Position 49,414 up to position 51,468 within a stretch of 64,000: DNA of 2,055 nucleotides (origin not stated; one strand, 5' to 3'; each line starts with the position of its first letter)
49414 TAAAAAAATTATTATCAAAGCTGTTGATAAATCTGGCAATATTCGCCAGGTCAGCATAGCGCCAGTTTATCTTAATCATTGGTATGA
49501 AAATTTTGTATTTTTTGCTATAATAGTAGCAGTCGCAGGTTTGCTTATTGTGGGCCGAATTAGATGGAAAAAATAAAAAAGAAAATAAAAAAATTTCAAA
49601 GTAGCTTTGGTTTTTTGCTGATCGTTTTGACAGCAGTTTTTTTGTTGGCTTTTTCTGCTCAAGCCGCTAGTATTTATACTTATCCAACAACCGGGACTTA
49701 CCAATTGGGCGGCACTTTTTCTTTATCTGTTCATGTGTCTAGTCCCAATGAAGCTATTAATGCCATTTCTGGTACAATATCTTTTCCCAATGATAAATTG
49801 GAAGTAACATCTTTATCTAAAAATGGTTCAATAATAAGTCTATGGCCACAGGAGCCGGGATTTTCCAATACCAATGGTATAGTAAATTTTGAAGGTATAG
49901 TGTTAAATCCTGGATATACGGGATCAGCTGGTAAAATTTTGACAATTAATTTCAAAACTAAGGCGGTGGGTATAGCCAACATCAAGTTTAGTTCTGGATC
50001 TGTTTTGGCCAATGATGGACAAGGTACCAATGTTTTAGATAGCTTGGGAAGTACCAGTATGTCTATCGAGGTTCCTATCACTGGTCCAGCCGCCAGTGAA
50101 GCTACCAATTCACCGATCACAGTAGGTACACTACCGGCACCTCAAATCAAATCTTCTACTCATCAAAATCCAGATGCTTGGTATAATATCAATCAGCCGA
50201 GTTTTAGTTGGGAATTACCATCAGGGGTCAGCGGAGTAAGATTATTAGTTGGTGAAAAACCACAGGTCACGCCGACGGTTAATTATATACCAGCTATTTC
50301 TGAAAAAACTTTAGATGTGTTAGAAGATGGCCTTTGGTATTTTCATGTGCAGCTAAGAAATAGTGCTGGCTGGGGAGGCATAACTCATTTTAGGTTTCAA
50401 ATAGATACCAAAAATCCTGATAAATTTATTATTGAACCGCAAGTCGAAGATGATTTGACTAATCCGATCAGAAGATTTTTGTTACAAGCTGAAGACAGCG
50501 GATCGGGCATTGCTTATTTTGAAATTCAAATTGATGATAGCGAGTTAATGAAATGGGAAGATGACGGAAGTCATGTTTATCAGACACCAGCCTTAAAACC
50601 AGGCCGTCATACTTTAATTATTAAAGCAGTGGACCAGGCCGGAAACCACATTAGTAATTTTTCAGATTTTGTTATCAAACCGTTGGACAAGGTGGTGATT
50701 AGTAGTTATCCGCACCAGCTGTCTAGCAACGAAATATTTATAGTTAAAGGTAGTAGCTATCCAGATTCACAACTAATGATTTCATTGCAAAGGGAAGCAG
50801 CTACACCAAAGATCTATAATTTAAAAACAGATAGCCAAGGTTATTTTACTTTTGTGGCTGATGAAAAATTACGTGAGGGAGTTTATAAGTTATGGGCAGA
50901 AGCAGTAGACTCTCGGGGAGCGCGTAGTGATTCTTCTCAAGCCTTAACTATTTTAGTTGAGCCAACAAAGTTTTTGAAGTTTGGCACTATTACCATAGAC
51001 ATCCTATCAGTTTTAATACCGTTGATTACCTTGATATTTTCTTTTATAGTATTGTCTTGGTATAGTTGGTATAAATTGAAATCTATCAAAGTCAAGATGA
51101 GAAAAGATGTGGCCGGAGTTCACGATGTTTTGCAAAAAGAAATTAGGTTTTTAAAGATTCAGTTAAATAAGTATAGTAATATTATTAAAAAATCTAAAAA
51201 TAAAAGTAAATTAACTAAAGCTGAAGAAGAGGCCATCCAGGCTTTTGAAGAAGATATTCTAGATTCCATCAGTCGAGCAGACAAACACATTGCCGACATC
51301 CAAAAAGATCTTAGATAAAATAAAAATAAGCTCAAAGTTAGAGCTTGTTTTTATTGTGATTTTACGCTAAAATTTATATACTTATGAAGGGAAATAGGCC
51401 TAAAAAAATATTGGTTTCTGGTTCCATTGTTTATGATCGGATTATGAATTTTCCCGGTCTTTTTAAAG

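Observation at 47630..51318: Adjacent dockerin- and cohesin-domain genes: a cellulosome-like surface docking module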

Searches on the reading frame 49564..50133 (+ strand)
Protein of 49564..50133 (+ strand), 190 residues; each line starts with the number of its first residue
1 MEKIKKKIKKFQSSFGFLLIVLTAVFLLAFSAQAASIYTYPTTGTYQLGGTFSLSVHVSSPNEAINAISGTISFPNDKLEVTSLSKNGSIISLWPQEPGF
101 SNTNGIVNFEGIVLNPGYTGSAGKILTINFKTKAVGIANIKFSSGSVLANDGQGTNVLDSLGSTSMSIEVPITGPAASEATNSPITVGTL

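Call 74: search_protein_families(library=pfam, alignment_id=A9, max_evalue=0.01)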
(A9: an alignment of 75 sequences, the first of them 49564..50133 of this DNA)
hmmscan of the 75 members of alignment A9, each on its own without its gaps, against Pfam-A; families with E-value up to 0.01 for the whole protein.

A. member 1, window:49564-50133:+ (190 aa): 1 family
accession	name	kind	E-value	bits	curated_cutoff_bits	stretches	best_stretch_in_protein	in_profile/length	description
PF00963.24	Cohesin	-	3.2e-06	27.8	24.1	1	45-153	10-125/139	Cohesin domain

B. families by the number of members that match (of 75 scanned): 4 families
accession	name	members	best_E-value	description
PF00963.24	Cohesin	43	2.2e-12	Cohesin domain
PF05887.16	Trypan_PARP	2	9.5e-06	Procyclic acidic repetitive protein (PARP)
PF16892.10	CHS5_N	1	0.0014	Chitin biosynthesis protein CHS5 N-terminus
PF02884.22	Lyase_8_C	1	0.0079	Polysaccharide lyase family 8, C-terminal beta-sandwich domain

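Call 75: search_solved_structures(query=A9, max_evalue=0.1)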
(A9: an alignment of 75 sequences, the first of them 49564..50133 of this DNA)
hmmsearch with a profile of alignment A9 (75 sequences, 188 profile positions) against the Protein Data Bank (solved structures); distinct sequences matched with E-value up to 0.1: 0.

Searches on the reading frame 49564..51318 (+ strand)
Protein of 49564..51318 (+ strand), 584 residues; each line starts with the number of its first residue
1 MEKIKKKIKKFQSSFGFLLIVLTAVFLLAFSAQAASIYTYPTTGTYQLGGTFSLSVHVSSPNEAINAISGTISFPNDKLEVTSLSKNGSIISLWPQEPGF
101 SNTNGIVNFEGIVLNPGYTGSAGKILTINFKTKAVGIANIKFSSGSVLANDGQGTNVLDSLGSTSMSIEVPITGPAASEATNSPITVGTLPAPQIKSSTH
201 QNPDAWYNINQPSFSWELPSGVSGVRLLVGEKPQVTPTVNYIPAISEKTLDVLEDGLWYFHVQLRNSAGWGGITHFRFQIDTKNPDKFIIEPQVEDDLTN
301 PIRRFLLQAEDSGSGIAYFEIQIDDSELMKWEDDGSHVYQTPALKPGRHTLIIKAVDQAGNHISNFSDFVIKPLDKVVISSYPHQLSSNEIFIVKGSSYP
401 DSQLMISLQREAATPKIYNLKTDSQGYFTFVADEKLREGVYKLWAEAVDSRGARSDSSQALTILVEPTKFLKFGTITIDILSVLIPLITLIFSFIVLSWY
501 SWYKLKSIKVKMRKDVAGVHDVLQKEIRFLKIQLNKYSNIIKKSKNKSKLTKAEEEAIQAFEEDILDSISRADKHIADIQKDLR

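Call 3: search_protein_families(library=pfam, proteins=[window:49564-51318:+], max_evalue=1)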
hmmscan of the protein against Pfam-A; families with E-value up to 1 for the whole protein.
window:49564-51318:+ (584 aa): 5 families
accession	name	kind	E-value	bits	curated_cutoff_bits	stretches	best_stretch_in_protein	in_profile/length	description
PF19077.6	Big_13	-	1.8e-14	54.5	27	3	403-463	42-100/102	Bacterial Ig-like domain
PF00963.24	Cohesin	-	2.6e-05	24.9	24.1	1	47-153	11-125/139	Cohesin domain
PF15938.10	DUF4750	-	0.021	15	27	1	480-520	9-48/54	Domain of unknown function (DUF4750)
PF17996.7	CE2_N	-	0.047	14.2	27.9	1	313-375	38-102/108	Carbohydrate esterase 2 N-terminal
PF00879.23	Defensin_propep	-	0.34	11.6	23.6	1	19-36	4-21/51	Defensin propeptide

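Call 4: search_protein_families(library=ncbifam, proteins=[window:49564-51318:+], max_evalue=1)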
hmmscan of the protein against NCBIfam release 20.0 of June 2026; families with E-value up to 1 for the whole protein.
window:49564-51318:+ (584 aa): 5 families
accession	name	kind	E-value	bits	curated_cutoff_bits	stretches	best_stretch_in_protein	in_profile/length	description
NF047446.1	barrel_OmpL47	domain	4.1e-07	30.4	40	1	307-361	9-57/68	OmpL47-type beta-barrel domain-containing protein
NF033707.1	T9SS_sortase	equivalog_domain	0.00084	17.1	420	1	334-381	951-998/1095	type IX secretion system sortase PorU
NF033510.3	Ca_tandemer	repeat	0.0029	17.9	50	0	333-362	61-95/96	Ca2+-stabilized repeat-containing adhesin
NF047441.1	Lepto_OmpL47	equivalog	0.0058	16.3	250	1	305-362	260-312/336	multi-beta-barrel domain surface protein OmpL47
NF009987.0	PRK13453.1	equivalog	0.024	14.4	172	1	477-582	15-122/173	F0F1 ATP synthase subunit B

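Call 8: find_encoding_contigs(protein=window:49564-51318:+, flank=8000, max_places=6)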
Protein window:49564-51318:+ (584 aa): 24 contigs read that carry it; 5 places shown.
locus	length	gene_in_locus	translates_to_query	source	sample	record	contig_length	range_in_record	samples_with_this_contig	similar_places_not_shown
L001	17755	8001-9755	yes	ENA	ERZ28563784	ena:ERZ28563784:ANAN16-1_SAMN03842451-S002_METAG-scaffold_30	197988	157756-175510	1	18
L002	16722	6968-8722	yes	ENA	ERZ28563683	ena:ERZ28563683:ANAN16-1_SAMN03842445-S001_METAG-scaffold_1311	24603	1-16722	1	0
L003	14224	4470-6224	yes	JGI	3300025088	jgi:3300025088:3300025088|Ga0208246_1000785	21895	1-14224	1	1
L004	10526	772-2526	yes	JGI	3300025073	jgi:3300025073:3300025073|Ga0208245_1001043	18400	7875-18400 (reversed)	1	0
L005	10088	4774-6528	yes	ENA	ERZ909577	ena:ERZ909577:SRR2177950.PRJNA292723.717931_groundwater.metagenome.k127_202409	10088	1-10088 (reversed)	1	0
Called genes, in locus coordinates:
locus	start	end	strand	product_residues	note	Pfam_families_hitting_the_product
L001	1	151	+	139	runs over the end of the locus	-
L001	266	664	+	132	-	PF07883:Cupin_2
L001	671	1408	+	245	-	PF01925:TauE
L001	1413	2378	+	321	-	PF01966:HD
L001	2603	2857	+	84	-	-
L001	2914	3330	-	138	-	PF01814:Hemerythrin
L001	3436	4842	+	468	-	-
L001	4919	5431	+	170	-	-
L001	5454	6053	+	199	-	-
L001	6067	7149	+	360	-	PF00404:Dockerin_1 (weak)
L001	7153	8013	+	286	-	-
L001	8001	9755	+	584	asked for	PF19077:Big_13 (faint)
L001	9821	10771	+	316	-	PF00294:PfkB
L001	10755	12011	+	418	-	PF05221:AdoHcyase, PF00670:AdoHcyase_NAD, PF02826:2-Hacid_dh_C (weak), PF07991:KARI_N (weak)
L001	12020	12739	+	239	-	PF01988:VIT1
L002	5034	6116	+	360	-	PF00404:Dockerin_1 (weak)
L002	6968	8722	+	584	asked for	PF19077:Big_13 (faint)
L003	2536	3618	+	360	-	PF00404:Dockerin_1 (weak)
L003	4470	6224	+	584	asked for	PF19077:Big_13 (faint)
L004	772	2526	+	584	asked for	PF19077:Big_13 (faint)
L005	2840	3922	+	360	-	PF00404:Dockerin_1 (weak)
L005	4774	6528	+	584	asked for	PF19077:Big_13 (faint)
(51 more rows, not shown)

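Call 9: find_homologous_proteins(query=window:49564-51318:+)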
Query window:49564-51318:+ (584 aa): 874 proteins with E <= 0.001 among 8000 candidates; the best 120 are listed.
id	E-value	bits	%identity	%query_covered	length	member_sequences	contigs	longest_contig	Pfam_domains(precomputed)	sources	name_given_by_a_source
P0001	3.1e-254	863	99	67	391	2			PF00963.25,PF19077.7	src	-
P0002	1.2e-215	735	54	97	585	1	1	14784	PF19077.7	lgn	-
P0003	3.1e-215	734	53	97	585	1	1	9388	PF19077.7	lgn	-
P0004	7.7e-215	733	56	100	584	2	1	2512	PF19077.7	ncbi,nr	ncbi:MAG: hypothetical protein Q8O32_00010 [bacterium]|nr:hypothetical protein [bacterium]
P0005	1.3e-211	722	53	97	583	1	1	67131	PF19077.7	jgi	jgi:hypothetical protein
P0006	1.3e-209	716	54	99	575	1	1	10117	PF19077.7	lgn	-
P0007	2.3e-202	692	50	100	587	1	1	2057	PF19077.7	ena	-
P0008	4.0e-202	691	52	97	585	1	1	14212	PF19077.7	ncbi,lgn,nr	ncbi:MAG: hypothetical protein PHO91_04255 [Patescibacteria group bacterium]|nr:hypothetical protein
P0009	3.1e-200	685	51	99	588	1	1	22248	PF19077.7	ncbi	-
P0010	5.3e-200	684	52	94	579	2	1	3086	PF19077.7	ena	-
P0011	5.8e-200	684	52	96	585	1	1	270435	PF19077.7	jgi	-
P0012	1.6e-199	682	51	97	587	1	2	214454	PF19077.7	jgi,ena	jgi:hypothetical protein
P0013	8.9e-198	676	50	100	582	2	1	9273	PF19077.7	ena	-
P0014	5.8e-197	674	50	100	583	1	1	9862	PF00963.25,PF19077.7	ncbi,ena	-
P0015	9.5e-197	673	51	99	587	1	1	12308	PF19077.7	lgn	-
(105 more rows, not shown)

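Call 12: find_related_loci(query=A1, collection=genome_contigs, flank=10000)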
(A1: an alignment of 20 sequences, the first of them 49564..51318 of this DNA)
Query A1 (584 aa) in genome_contigs; peptide patterns used: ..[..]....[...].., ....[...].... (x = any residue, [..] = any of these).
405 stretches matched a pattern; 345 encode a relative of the query (tblastn E <= 1e-3); the best 80 are kept; 80 distinct loci.
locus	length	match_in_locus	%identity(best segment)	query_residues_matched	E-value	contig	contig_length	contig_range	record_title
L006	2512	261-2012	56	1-584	0e+0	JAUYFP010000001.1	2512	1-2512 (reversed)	MAG: bacterium isolate C21_metabat.bin.20 C21_k141_844, whole genome shotgun sequence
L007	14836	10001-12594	54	13-584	0e+0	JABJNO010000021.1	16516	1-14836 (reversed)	MAG: Candidatus Parcubacteria bacterium isolate SI075_bin20 k141_1862889, whole genome shotgun sequence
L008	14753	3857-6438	50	1-584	0e+0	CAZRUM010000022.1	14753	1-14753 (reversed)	MAG TPA_asm: uncultured Gammaproteobacteria bacterium isolate SRP104257_co1_391 genome assembly, contig: NODE_2651_lengt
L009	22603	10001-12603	49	3-583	0e+0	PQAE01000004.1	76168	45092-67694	MAG: Parcubacteria group bacterium isolate FeB_17 contig_2969, whole genome shotgun sequence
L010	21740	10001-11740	47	1-584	1e-180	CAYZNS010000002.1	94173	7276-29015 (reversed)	MAG TPA_asm: uncultured Candidatus Saccharibacteria bacterium isolate binchicken_co21_230 genome assembly, contig: NODE_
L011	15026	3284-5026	45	15-584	7e-178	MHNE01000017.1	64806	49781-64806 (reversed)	MAG: Candidatus Portnoybacteria bacterium RIFCSPLOWO2_01_FULL_43_11 rifcsplowo2_01_scaffold_365, whole genome shotgun se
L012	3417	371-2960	46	15-579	0e+0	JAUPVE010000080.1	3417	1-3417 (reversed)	MAG: Patescibacteria group bacterium isolate erpe_2018_sw_27hr_WHONDRS-SW48-000094_A_bin.34 scaffold_7588, whole genome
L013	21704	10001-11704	47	17-584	7e-176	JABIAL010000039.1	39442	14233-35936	MAG: bacterium isolate SI048_bin106 k141_1733704, whole genome shotgun sequence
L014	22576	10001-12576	50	7-583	4e-175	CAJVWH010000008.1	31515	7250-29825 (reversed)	TPA_asm: uncultured bacterium isolate DRR093004_bin.40_MetaBAT_v2.12.1_MAG genome assembly, contig: NODE_860_length_3151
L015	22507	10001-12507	46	1-568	3e-170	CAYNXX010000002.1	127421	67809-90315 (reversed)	MAG TPA_asm: uncultured Candidatus Saccharibacteria bacterium isolate SRP093762_co1_181 genome assembly, contig: NODE_78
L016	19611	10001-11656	48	32-584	6e-172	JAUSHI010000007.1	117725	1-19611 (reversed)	MAG: bacterium isolate E14_metabat.bin.18 E14_k141_1338291, whole genome shotgun sequence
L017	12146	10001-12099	46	1-584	1e-166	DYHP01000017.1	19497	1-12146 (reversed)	MAG TPA_asm: Candidatus Methylomirabilis sp. isolate DR5_44_9 Afr_mines_DR5_424_length_19497_cov_4_392295, whole genome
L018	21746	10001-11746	44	17-584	2e-165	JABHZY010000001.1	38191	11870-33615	MAG: Candidatus Komeilibacteria bacterium isolate SI047_bin95 k141_14674, whole genome shotgun sequence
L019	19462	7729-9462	44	13-582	2e-160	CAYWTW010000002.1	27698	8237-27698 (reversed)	MAG TPA_asm: uncultured Candidatus Saccharibacteria bacterium isolate SRP329715_co1_14 genome assembly, contig: NODE_243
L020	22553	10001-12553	47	11-584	7e-170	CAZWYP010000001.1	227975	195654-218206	MAG TPA_asm: uncultured Gammaproteobacteria bacterium isolate binchicken_co16_344 genome assembly, contig: NODE_54_lengt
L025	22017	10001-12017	42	15-584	2e-151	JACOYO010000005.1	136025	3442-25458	MAG: Parcubacteria group bacterium isolate NC_groundwater_181_Ag_S-0.1um_44_14 S4_GD2017_2_S1_scaffold_147, whole genome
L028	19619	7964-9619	44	32-584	9e-150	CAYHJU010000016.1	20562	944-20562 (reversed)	MAG TPA_asm: uncultured Candidatus Saccharibacteria bacterium isolate ERP119705_co13_682 genome assembly, contig: NODE_3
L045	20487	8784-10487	38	10-584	1e-139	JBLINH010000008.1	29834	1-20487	MAG: Candidatus Paceibacteria bacterium isolate 3300053785_231 Ga0535658_0002787, whole genome shotgun sequence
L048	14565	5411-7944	39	3-584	5e-138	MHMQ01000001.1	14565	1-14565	MAG: Candidatus Niyogibacteria bacterium RIFCSPLOWO2_01_FULL_45_48 rifcsplowo2_01_scaffold_10525, whole genome shotgun s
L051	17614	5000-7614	41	19-584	2e-135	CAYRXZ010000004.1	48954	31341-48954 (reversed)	MAG TPA_asm: uncultured Candidatus Saccharibacteria bacterium isolate SRP178699_co1_226 genome assembly, contig: NODE_62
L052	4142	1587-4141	43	4-546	2e-138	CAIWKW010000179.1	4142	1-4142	MAG: Candidatus Doudnabacteria bacterium isolate AlinenLipids_bin-7426 genome assembly, contig: bin-7426:179/227, whole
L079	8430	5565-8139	36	6-584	4e-116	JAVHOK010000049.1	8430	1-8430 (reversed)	MAG: Candidatus Paceibacterota bacterium isolate WB01no5_32_16 NODE_4909_length_8430_cov_10.644896, whole genome shotgun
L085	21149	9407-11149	35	5-583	7e-110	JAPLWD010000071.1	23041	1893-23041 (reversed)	MAG: Candidatus Gribaldobacteria bacterium isolate LacPavin_0419_WC90_MAG_37_6 LacPavin_0419_WC90_scaffold_118016, whole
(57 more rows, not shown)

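Call 64: search_solved_structures(query=A1, max_evalue=1)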
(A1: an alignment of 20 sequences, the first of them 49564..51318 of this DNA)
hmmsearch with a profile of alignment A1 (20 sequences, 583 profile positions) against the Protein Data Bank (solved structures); distinct sequences matched with E-value up to 1: 3.
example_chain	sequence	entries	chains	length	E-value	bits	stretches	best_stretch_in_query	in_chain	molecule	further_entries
9jc1_A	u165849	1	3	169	0.038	15.4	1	481-577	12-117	ATP synthase subunit b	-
6n2y_b2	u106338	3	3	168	0.1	14.1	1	481-577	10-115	ATP synthase subunit b | Bacillus PS3 ATP synthase subunit b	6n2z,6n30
2ds4_A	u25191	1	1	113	0.93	10.9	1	393-448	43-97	Tripartite motif protein 45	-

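Call 84: search_protein_families(library=pfam, proteins=[L048:3-5378:+, L051:3-4955:+, L079:3325-5475:+, L025:7806-9368:+, L045:6098-7831:+, L085:6862-8523:+, L020:17514-19922:+, L028:5411-6865:+, L052:3-1574:+], max_evalue=0.001)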
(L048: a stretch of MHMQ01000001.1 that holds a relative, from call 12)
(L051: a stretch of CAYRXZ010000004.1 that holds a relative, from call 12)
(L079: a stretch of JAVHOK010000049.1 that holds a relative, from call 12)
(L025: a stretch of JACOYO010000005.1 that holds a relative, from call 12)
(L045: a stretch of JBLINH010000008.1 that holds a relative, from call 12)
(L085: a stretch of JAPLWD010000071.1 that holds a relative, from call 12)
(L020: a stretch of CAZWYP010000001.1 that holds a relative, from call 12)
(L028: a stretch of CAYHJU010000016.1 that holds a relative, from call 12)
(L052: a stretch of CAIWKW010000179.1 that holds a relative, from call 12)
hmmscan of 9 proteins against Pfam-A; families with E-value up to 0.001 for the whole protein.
L048:3-5378:+ (1792 aa): 4 families
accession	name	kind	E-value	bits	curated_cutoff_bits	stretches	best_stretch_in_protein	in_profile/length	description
PF01835.25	MG2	-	2.8e-85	281.3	32.8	9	584-662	10-88/96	MG2 domain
PF00404.24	Dockerin_1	-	7e-07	29.8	22.9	1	1710-1757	2-52/57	Dockerin type I domain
PF25192.1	DiatomPyrShell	-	2.4e-06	27.5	27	0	690-719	23-51/209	Diatom pyrenoid shell protein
PF24991.2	Ig_NUP210_4th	-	0.00016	21.7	25.2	0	235-277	13-55/79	NUP210 forth Ig-like domain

L051:3-4955:+ (1651 aa): 4 families
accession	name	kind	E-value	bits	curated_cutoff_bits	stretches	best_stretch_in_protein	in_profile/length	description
PF01835.25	MG2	-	2e-29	102.3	32.8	3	1131-1211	10-90/96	MG2 domain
PF18998.6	Flg_new_2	-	6.9e-09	36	23.6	1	1459-1523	2-70/73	Divergent InlB B-repeat domain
PF00404.24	Dockerin_1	-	5.6e-06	26.9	22.9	1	1558-1604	3-52/57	Dockerin type I domain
PF09608.15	Alph_Pro_TM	-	0.00062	20.1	24.5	0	1179-1223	147-192/227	Putative transmembrane protein (Alph_Pro_TM)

L079:3325-5475:+ (717 aa): 2 families
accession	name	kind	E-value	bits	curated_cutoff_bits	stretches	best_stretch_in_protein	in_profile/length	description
PF00404.24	Dockerin_1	-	9.3e-07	29.4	22.9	1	663-710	3-53/57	Dockerin type I domain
PF01835.25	MG2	-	0.00048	20.9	32.8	0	454-499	36-80/96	MG2 domain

L025:7806-9368:+ (521 aa): 1 family
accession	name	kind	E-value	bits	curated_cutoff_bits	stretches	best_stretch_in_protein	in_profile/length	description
PF00404.24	Dockerin_1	-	5.1e-09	36.6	22.9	0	461-484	29-52/57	Dockerin type I domain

L045:6098-7831:+ (578 aa): 2 families
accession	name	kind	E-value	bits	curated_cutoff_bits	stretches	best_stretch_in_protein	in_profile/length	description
PF01835.25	MG2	-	2.1e-06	28.5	32.8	0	314-362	34-81/96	MG2 domain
PF00404.24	Dockerin_1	-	1.3e-05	25.7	22.9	1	526-572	3-52/57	Dockerin type I domain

L085:6862-8523:+ (554 aa): 2 families
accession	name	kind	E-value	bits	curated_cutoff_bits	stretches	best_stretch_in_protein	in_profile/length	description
PF00404.24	Dockerin_1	-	3e-08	34.2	22.9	1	500-547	3-53/57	Dockerin type I domain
PF01835.25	MG2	-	0.00013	22.7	32.8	0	273-329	34-89/96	MG2 domain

L020:17514-19922:+ (803 aa): 2 families
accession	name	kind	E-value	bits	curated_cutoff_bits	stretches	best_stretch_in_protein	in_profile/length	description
PF01835.25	MG2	-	4e-08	34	32.8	1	522-599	14-89/96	MG2 domain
PF00404.24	Dockerin_1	-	8.4e-08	32.7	22.9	1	748-795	2-52/57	Dockerin type I domain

L028:5411-6865:+ (485 aa): 2 families
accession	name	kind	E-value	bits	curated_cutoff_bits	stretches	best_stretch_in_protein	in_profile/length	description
PF00404.24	Dockerin_1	-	5.3e-09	36.6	22.9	1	433-479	3-52/57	Dockerin type I domain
PF01835.25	MG2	-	8.2e-07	29.7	32.8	0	225-271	35-80/96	MG2 domain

L052:3-1574:+ (524 aa): 2 families
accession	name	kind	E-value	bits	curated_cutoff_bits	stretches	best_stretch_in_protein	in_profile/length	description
PF00404.24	Dockerin_1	-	3.1e-07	30.9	22.9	1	464-510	3-52/57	Dockerin type I domain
PF01835.25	MG2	-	1e-05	26.2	32.8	1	229-306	13-89/96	MG2 domain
